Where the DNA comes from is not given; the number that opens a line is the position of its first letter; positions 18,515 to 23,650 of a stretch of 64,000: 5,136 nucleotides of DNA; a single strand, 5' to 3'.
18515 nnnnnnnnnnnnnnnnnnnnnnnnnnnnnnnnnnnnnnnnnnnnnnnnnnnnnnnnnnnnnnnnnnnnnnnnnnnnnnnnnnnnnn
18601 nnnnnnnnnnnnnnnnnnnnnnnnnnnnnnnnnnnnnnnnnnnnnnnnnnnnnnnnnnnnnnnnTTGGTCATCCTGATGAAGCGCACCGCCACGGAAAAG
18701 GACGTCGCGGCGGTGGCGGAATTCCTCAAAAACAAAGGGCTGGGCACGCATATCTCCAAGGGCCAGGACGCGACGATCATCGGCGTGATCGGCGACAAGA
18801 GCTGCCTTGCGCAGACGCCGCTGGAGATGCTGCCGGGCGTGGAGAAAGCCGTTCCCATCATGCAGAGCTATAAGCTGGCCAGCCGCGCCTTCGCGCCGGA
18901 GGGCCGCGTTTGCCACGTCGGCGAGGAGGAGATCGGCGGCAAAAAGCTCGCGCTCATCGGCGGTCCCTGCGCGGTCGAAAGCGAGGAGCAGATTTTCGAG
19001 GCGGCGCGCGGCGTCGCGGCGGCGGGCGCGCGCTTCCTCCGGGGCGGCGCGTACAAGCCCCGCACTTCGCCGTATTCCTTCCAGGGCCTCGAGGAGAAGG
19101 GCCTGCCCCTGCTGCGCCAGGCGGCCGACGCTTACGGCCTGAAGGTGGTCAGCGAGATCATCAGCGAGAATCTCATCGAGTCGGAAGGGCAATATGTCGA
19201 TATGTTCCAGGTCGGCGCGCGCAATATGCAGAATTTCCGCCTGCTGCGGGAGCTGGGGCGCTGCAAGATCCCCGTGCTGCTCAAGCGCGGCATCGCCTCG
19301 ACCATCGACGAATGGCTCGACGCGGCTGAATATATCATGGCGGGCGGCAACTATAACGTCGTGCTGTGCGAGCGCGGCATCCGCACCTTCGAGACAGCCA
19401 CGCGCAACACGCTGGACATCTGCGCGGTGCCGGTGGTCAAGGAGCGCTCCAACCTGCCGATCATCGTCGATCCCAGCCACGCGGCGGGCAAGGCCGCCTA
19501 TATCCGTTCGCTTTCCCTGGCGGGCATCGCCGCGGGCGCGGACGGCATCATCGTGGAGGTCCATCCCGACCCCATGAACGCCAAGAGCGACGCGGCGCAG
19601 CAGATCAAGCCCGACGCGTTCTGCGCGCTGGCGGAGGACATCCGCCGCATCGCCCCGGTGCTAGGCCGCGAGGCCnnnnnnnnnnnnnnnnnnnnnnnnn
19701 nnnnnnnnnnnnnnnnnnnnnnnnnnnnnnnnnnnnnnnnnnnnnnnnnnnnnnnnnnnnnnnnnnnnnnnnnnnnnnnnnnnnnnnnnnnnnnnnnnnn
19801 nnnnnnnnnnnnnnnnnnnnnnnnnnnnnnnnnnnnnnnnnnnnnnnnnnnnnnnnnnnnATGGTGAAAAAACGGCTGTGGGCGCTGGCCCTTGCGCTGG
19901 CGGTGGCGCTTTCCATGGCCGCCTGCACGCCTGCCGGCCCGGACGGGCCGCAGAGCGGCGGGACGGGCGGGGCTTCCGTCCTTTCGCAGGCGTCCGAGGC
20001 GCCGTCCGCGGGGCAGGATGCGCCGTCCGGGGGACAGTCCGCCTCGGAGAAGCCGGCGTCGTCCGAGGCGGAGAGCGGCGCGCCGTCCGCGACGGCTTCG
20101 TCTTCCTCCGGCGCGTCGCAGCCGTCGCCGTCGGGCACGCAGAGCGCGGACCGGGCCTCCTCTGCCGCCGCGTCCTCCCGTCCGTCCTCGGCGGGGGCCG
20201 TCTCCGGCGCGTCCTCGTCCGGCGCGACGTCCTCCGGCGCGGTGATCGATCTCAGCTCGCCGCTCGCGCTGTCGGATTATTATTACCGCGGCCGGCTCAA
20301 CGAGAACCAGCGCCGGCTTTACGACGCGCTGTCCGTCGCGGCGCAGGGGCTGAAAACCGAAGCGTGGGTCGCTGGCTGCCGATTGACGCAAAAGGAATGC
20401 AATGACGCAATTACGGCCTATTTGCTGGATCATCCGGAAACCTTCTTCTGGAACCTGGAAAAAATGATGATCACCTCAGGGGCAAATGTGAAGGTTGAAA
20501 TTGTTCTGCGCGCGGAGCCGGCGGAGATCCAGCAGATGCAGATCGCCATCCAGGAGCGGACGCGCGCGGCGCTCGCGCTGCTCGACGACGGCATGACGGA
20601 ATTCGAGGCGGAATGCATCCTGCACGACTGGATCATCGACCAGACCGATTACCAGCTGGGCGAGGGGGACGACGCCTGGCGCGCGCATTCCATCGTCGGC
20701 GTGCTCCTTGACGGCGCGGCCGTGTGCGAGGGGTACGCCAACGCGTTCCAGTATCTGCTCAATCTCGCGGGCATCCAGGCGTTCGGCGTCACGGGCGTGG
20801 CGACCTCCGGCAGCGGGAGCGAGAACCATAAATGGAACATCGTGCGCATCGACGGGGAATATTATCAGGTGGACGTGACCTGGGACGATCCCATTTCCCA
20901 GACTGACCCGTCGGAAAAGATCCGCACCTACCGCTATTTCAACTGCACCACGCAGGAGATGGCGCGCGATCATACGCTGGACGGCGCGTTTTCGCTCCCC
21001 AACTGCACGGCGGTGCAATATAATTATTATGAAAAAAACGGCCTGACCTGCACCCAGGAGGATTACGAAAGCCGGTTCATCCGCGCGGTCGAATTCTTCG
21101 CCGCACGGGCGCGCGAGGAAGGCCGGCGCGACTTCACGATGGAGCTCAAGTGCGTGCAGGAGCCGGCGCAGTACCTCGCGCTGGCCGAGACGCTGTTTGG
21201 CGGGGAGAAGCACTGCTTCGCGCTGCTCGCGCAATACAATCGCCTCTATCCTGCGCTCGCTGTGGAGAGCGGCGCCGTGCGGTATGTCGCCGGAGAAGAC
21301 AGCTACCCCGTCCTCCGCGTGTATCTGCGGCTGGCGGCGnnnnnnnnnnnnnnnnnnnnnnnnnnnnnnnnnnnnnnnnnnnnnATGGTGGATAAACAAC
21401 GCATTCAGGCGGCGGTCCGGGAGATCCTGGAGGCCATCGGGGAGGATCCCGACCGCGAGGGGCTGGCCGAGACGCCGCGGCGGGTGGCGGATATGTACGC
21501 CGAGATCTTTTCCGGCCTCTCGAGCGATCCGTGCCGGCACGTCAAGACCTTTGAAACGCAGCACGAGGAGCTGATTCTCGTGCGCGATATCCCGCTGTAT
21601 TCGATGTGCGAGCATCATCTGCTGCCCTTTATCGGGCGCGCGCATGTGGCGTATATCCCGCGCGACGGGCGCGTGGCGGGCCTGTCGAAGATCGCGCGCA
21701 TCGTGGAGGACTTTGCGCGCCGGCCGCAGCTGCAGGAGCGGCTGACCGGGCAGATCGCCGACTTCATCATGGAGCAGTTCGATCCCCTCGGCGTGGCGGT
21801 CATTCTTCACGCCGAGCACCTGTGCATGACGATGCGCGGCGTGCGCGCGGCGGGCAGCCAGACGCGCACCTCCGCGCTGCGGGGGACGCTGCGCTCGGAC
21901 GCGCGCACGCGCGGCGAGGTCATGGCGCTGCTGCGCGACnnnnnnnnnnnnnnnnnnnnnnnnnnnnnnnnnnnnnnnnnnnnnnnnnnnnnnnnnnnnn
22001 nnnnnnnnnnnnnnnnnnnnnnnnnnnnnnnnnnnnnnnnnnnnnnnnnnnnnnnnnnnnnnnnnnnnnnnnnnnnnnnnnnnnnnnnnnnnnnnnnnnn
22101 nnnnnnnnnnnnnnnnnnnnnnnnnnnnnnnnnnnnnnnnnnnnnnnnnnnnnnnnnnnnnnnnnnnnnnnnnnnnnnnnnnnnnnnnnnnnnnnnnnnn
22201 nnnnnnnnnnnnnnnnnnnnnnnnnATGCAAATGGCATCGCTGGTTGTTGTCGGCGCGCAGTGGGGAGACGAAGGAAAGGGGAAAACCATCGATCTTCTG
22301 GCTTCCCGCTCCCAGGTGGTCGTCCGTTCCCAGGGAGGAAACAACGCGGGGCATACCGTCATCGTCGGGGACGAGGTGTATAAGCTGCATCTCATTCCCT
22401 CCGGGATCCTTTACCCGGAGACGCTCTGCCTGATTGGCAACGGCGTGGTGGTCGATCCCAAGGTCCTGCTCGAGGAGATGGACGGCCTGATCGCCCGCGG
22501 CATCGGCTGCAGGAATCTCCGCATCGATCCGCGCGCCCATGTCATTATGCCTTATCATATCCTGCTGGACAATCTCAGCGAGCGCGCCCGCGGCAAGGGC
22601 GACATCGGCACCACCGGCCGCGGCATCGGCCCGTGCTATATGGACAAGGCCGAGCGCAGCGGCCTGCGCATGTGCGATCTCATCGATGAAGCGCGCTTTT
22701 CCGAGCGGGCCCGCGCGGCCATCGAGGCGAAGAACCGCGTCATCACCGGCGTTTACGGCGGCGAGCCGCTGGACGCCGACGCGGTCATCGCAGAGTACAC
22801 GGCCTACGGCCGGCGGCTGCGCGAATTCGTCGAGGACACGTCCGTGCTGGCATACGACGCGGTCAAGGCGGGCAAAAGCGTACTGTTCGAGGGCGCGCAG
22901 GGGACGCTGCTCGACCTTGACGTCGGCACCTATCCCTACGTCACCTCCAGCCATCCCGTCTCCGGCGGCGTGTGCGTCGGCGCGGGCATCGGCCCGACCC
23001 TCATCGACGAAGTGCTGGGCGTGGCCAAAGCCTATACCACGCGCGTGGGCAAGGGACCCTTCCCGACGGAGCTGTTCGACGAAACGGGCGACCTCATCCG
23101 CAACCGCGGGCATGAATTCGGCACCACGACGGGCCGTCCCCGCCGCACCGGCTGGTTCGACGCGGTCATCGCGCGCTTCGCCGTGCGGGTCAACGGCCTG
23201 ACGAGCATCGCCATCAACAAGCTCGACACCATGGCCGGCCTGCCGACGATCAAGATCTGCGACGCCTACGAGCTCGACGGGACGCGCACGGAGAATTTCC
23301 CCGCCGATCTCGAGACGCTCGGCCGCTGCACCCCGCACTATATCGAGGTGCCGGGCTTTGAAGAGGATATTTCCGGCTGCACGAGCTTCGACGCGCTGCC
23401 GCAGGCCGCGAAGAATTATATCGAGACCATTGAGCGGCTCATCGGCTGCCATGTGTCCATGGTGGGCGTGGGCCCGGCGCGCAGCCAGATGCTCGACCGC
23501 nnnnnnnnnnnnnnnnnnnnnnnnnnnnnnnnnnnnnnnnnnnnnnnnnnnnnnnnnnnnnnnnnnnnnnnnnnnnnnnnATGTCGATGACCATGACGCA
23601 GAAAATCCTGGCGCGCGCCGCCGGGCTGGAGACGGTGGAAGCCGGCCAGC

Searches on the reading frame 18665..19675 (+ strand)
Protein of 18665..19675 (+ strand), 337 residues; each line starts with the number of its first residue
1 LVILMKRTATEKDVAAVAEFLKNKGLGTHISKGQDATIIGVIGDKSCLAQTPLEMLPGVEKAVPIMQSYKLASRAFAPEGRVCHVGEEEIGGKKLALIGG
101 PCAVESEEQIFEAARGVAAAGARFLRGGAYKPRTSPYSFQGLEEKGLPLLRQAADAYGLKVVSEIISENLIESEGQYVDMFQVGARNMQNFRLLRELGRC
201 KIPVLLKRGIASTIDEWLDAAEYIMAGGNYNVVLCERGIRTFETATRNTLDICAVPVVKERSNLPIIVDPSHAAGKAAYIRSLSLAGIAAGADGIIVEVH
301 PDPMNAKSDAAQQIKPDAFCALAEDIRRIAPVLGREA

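Call 87: search_protein_families(library=pfam, proteins=[window:18665-19675:+], max_evalue=0.0001)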
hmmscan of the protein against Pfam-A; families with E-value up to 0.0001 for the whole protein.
window:18665-19675:+ (337 aa): 3 families
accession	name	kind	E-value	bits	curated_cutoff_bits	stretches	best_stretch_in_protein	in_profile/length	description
PF00793.26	DAHP_synth_1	-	1.2e-73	247.8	25.5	1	92-321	15-256/270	DAHP synthetase I family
PF18152.6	DAHP_snth_FXD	-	5e-21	74.7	27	1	1-67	1-67/67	DAHP synthase ferredoxin-like domain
PF03102.20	NeuB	-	1.9e-05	24.7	22.1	1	142-335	53-238/241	NeuB family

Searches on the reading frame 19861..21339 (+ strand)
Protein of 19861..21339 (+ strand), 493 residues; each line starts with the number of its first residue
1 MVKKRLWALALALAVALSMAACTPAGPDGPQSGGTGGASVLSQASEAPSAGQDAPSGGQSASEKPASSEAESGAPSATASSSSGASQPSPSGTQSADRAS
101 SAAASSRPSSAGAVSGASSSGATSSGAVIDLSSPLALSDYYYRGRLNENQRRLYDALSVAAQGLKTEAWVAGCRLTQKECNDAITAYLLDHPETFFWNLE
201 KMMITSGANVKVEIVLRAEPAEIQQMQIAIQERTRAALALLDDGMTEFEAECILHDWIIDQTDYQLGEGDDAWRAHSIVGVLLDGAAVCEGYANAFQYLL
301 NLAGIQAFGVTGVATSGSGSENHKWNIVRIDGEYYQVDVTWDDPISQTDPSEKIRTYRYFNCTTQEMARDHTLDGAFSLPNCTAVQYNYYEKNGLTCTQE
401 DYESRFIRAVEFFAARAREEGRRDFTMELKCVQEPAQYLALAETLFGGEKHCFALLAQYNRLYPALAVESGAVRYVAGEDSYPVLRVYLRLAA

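Call 87: search_protein_families(library=pfam, proteins=[window:19861-21339:+], max_evalue=0.0001)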
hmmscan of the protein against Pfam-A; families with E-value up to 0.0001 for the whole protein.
window:19861-21339:+ (493 aa): 1 family
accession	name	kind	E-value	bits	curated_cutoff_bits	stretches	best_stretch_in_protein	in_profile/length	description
PF01841.26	Transglut_core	-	2.3e-09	37.9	23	1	245-338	12-107/108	Transglutaminase-like superfamily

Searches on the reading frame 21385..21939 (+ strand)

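Call 87: search_protein_families(library=pfam, proteins=[window:21385-21939:+], max_evalue=0.0001)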
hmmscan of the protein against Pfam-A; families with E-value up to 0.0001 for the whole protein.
window:21385-21939:+ (185 aa): 1 family
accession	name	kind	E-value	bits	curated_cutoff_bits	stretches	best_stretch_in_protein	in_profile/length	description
PF01227.27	GTP_cyclohydroI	-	2.4e-75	252.4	27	1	7-183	1-178/179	GTP cyclohydrolase I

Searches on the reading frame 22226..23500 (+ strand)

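Call 14: search_protein_families(library=pfam, proteins=[window:22226-23500:+], max_evalue=0.01)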
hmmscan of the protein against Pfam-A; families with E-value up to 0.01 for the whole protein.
window:22226-23500:+ (425 aa): 1 family
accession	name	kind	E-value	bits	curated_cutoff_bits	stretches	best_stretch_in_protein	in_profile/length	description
PF00709.27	Adenylsucc_synt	-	9.6e-183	608.1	27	1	7-422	1-415/416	Adenylosuccinate synthetase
